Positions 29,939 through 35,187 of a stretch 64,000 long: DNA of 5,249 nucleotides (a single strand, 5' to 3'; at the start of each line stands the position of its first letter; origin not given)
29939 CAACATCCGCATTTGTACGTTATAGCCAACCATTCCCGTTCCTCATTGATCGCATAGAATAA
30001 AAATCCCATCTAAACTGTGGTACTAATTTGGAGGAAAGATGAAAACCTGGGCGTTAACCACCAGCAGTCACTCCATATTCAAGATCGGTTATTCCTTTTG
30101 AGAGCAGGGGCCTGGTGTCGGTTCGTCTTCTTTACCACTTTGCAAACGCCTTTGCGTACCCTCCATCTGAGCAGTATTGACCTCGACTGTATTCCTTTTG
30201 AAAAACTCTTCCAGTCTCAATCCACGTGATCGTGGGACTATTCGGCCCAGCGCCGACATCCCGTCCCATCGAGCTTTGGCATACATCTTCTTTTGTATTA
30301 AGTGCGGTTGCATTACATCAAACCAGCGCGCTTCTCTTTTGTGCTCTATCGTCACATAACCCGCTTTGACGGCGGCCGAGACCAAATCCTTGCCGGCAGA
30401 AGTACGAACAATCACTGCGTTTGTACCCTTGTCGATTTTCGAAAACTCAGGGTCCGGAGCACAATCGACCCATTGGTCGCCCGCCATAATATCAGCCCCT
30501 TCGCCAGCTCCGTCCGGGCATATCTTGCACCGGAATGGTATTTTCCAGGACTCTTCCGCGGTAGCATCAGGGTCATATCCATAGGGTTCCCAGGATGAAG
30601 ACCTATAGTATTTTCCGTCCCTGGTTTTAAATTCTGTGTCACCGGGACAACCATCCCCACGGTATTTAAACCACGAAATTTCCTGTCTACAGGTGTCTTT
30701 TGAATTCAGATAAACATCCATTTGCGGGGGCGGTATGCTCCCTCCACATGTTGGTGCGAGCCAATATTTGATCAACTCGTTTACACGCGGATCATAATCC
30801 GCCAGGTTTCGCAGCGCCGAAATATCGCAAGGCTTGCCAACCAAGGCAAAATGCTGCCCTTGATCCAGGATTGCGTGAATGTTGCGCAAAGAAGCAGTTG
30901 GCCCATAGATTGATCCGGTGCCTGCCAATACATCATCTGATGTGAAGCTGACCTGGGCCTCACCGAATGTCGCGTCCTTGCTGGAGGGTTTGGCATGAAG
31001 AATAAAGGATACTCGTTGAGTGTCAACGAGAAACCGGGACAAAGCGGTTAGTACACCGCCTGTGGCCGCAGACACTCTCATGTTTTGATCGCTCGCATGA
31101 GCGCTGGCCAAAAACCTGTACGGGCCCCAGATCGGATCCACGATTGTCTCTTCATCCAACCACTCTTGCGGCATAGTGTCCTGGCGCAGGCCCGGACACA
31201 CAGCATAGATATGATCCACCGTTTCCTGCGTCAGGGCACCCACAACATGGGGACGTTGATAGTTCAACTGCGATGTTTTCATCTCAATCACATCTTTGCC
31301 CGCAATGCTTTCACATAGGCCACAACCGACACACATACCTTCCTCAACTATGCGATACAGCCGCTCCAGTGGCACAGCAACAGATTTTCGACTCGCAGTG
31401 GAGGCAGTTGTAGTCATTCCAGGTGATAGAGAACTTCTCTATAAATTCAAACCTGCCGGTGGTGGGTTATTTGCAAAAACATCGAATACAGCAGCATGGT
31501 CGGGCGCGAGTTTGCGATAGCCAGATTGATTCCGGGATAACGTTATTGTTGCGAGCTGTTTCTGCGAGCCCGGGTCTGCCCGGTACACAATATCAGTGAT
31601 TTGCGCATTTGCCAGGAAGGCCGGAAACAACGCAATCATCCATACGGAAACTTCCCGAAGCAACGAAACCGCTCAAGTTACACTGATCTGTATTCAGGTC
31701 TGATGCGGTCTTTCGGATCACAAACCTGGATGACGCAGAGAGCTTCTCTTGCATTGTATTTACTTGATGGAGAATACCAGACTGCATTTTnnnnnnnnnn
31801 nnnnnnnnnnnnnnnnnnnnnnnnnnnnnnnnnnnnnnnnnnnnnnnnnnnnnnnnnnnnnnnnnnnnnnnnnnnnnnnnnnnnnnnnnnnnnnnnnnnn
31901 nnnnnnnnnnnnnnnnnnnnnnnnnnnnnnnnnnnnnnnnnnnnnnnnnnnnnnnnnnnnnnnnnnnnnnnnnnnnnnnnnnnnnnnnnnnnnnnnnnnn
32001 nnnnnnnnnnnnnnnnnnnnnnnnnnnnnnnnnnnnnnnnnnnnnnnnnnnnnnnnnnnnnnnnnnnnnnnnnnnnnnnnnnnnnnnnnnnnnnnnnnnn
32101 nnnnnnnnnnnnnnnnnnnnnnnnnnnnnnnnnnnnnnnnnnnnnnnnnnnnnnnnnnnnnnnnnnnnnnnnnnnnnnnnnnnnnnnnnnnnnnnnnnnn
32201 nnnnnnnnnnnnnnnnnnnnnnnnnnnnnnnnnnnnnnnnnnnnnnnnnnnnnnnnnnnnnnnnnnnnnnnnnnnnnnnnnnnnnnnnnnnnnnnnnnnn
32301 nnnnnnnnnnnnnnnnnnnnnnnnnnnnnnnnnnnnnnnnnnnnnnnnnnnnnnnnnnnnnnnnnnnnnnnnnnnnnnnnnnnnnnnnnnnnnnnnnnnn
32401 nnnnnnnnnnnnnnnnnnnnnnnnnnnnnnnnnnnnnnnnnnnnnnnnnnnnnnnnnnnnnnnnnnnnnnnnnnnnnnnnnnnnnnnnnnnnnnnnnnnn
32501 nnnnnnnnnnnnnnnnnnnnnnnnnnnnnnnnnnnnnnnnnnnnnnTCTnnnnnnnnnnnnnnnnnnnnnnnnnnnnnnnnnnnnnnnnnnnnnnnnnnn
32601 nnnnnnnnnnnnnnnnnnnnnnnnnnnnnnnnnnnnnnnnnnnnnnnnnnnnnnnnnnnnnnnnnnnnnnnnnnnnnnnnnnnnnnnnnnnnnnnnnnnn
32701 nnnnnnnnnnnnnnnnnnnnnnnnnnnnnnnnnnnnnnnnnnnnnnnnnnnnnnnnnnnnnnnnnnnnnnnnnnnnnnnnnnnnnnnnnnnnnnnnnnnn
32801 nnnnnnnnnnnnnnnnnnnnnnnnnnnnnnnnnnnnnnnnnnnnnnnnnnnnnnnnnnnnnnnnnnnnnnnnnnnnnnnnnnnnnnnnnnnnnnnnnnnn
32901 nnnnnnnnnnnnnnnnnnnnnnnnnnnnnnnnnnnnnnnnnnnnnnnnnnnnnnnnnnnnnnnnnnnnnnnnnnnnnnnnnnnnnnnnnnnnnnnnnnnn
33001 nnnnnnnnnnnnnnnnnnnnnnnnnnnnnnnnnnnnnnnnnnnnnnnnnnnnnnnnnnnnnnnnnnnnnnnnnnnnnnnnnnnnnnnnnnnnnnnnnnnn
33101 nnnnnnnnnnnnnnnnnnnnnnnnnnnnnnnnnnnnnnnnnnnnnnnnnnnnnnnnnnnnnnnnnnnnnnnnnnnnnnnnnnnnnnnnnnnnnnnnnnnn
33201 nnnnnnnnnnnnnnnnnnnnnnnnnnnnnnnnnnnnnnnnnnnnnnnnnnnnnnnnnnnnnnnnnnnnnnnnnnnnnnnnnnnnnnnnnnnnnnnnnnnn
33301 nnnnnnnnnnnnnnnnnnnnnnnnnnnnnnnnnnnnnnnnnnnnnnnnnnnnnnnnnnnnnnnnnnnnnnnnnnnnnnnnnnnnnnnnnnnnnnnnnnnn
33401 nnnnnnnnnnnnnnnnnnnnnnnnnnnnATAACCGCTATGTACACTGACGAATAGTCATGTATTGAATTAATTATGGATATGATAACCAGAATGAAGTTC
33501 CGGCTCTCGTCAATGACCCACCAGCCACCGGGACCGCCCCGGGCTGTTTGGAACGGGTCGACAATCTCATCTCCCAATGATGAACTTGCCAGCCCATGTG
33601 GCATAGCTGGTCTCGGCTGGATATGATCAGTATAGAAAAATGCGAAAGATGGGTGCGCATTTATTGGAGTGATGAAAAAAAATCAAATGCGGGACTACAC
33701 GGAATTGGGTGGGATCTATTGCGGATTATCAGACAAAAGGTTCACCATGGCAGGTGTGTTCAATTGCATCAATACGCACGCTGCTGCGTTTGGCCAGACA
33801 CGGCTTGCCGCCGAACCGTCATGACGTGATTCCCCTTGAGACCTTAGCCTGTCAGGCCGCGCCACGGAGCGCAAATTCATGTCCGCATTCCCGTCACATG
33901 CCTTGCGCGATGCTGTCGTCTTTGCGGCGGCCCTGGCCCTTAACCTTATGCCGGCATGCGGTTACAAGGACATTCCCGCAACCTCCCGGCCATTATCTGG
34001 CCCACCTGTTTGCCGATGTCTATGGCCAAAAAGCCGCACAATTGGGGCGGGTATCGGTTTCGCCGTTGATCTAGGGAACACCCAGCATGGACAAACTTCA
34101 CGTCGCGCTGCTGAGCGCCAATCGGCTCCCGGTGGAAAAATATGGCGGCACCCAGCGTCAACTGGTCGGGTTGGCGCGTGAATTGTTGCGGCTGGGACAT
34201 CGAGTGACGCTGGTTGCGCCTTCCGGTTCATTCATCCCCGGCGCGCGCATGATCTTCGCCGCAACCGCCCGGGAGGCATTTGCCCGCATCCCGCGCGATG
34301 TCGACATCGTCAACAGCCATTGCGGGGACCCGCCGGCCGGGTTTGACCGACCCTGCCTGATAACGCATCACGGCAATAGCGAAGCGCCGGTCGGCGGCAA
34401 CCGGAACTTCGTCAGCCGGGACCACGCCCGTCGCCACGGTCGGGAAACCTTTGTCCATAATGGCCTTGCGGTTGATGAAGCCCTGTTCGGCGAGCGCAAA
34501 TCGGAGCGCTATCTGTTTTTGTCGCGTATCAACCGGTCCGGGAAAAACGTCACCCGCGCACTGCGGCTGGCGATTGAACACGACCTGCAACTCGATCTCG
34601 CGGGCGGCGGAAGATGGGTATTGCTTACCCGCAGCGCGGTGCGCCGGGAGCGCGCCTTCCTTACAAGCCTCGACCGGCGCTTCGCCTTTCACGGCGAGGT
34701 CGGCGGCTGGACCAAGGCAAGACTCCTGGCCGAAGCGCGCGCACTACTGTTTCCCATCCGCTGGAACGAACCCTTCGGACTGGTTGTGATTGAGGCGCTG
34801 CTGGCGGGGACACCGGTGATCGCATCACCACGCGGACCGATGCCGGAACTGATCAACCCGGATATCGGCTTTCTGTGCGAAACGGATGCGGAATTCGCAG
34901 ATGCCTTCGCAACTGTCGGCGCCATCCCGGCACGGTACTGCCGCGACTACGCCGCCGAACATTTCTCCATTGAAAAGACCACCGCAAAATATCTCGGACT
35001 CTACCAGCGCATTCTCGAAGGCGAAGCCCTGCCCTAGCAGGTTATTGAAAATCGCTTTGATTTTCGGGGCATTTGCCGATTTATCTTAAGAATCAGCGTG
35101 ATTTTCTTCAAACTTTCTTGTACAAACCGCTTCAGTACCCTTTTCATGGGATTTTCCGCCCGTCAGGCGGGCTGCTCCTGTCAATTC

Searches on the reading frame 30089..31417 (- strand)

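Call 68: search_protein_families(library=pfam, proteins=[window:30089-31417:-], max_evalue=0.00001)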
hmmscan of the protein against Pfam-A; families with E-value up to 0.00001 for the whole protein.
window:30089-31417:- (442 aa): 2 families
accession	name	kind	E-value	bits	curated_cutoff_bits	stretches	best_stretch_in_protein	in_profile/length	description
PF04432.18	FrhB_FdhB_C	-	1.1e-24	87.4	23.3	1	189-360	3-147/150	Coenzyme F420 hydrogenase/dehydrogenase, beta subunit C terminus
PF04422.18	FrhB_FdhB_N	-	4.3e-08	33.6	22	1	105-176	3-73/78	Coenzyme F420 hydrogenase/dehydrogenase, beta subunit N-term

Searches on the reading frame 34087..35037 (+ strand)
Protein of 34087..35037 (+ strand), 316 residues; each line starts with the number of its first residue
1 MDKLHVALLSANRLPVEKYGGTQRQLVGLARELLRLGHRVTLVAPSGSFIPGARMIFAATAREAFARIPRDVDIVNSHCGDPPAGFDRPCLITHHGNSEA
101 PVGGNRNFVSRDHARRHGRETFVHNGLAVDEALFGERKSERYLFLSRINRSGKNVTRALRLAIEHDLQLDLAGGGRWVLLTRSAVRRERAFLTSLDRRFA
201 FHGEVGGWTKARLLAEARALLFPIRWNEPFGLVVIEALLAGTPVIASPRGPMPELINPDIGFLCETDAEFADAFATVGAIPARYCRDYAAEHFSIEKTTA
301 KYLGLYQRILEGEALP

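Call 68: search_protein_families(library=pfam, proteins=[window:34087-35037:+], max_evalue=0.00001)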
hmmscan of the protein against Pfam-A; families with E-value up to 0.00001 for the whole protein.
window:34087-35037:+ (316 aa): 3 families
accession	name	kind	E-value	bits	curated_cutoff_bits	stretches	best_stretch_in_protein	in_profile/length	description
PF13692.12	Glyco_trans_1_4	-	6.1e-15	56.2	27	1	156-275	21-137/142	Glycosyl transferases group 1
PF00534.26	Glycos_transf_1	-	6.6e-14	52.2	26.4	1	138-275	14-153/172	Glycosyl transferases group 1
PF13439.12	Glyco_transf_4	-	1.2e-06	29.2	28.5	0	19-111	1-118/170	Glycosyltransferase Family 4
